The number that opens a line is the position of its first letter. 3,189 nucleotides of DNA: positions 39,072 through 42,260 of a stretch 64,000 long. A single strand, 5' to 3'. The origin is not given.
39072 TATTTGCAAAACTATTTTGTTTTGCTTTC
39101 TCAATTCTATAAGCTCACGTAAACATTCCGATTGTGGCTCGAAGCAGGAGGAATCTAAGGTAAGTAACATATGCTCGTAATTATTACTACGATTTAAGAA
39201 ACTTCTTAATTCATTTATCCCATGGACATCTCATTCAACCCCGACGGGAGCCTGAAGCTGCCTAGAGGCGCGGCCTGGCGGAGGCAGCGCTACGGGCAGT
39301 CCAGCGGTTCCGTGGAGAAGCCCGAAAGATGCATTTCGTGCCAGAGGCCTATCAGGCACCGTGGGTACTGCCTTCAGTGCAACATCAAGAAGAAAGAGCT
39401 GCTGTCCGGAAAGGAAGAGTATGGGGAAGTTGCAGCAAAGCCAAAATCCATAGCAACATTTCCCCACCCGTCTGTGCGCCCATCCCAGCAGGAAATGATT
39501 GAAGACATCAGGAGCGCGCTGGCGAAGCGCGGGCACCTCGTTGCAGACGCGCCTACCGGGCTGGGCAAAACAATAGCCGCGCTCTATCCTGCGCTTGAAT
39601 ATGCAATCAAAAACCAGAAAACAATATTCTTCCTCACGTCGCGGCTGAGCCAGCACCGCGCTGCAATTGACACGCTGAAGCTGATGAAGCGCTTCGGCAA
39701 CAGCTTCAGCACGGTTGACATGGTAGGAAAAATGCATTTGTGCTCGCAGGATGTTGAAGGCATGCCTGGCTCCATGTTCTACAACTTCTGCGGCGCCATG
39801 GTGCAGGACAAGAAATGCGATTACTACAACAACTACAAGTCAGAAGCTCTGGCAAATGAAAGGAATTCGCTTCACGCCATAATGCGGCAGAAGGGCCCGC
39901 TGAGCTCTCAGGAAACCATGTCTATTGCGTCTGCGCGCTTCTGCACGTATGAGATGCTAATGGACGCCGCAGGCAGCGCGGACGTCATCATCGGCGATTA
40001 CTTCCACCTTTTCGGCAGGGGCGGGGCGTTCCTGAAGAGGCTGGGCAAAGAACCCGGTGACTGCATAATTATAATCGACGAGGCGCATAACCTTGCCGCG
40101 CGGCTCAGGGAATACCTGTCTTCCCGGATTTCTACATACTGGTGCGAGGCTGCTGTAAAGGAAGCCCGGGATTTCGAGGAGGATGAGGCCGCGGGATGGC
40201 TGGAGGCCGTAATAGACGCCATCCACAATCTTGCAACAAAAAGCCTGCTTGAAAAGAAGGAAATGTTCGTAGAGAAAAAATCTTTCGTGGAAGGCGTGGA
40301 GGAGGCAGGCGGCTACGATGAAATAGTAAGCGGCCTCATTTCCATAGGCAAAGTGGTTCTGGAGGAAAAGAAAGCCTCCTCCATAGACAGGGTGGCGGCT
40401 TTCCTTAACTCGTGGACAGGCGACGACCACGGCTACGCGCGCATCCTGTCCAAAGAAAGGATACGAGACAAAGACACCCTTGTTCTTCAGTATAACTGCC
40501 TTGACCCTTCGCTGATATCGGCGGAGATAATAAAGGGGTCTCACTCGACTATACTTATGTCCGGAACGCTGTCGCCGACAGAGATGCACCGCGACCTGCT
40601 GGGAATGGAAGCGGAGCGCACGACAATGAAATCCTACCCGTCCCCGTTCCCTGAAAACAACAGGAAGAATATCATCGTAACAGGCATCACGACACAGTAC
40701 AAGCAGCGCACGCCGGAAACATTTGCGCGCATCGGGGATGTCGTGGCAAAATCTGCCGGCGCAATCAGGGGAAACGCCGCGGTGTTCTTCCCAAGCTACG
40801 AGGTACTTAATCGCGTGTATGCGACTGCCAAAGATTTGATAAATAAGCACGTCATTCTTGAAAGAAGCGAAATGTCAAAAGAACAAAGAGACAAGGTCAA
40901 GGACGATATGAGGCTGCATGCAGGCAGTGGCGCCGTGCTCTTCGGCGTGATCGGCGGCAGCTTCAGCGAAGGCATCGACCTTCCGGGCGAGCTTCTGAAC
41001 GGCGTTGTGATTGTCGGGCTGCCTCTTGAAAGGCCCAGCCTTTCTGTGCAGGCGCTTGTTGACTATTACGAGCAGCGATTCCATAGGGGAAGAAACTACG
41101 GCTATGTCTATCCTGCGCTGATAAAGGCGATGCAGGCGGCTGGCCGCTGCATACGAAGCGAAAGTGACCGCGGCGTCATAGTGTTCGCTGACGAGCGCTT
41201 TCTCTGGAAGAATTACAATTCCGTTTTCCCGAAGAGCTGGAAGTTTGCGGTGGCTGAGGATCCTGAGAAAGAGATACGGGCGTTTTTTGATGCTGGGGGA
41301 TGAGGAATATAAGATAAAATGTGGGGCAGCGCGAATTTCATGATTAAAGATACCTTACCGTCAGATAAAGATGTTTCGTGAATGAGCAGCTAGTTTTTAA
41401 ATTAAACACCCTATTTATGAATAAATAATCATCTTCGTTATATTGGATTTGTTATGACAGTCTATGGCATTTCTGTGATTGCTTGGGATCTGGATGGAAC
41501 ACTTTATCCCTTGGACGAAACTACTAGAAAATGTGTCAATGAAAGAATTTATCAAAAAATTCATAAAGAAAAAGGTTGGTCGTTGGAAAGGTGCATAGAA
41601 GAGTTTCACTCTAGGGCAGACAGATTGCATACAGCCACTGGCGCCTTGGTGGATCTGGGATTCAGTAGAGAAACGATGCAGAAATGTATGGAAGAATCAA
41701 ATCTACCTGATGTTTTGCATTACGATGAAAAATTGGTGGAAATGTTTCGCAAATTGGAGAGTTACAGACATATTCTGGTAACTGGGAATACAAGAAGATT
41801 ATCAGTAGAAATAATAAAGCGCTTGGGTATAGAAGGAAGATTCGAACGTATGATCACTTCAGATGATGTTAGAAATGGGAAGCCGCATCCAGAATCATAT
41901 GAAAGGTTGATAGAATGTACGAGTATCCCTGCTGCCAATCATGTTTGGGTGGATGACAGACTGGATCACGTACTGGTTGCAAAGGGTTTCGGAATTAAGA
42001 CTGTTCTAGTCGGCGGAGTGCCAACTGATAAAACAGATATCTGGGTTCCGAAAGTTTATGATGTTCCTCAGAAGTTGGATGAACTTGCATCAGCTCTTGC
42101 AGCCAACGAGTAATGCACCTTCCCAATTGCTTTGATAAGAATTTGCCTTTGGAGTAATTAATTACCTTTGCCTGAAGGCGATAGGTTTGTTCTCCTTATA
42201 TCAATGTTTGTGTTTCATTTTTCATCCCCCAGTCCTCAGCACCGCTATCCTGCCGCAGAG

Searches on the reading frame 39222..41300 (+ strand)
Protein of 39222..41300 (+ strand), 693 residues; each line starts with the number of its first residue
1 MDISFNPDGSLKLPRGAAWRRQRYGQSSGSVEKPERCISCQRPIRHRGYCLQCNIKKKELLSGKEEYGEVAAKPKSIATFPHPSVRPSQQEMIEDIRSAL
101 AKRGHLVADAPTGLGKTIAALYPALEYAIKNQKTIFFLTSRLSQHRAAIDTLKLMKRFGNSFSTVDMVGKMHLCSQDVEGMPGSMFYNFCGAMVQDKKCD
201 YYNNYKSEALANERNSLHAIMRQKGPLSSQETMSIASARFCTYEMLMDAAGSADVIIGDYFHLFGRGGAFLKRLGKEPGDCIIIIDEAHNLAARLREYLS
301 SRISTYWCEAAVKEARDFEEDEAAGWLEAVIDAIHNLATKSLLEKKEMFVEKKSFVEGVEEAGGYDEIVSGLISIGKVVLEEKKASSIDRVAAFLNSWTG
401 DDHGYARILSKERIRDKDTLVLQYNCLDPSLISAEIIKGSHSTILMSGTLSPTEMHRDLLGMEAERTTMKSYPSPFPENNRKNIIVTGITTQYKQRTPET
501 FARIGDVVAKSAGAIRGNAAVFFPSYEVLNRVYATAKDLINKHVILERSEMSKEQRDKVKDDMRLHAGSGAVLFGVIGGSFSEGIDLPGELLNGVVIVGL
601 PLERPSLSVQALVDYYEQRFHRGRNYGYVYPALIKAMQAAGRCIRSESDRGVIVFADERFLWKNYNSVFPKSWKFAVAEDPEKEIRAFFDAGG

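Call 75: search_protein_families(library=pfam, proteins=[window:39222-41300:+], max_evalue=0.001)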
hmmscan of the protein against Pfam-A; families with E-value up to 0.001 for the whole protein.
window:39222-41300:+ (693 aa): 5 families
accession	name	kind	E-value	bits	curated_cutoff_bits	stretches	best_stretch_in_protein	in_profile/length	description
PF13307.12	Helicase_C_2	-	2.8e-43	148.4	25.3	1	514-674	7-168/170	Helicase C-terminal domain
PF06777.17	HBB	-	6.6e-16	58.9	30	1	368-494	65-189/190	Helical and beta-bridge domain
PF06733.21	DEAD_2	-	8.2e-13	48.8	21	1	143-304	7-168/172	DEAD_2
PF04851.21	ResIII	-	2.2e-09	37.9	22.5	1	84-294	3-140/164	Type III restriction enzyme, res subunit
PF00270.35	DEAD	-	2e-07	31.3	26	1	87-137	2-50/167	DEAD/DEAH box helicase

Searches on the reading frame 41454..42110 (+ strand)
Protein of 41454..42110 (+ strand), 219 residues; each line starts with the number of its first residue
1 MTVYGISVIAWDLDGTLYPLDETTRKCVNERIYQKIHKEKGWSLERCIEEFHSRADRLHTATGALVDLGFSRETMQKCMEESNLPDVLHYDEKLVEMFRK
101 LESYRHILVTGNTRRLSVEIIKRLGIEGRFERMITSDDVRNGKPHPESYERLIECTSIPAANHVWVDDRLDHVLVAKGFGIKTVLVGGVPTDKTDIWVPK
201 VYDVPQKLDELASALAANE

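Call 75: search_protein_families(library=pfam, proteins=[window:41454-42110:+], max_evalue=0.001)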
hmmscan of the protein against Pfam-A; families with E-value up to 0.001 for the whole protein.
window:41454-42110:+ (219 aa): 4 families
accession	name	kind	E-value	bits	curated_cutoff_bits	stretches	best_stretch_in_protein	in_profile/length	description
PF13419.12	HAD_2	-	2.2e-16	60.9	23.8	1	9-186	1-178/178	Haloacid dehalogenase-like hydrolase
PF00702.32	Hydrolase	-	1.1e-15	59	26.4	1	6-180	1-191/191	haloacid dehalogenase-like hydrolase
PF12710.13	HAD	-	4.1e-06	27.8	27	1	9-131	1-133/189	haloacid dehalogenase-like hydrolase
PF13242.12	Hydrolase_like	-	4.6e-05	23.7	22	1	142-193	3-55/75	HAD-hyrolase-like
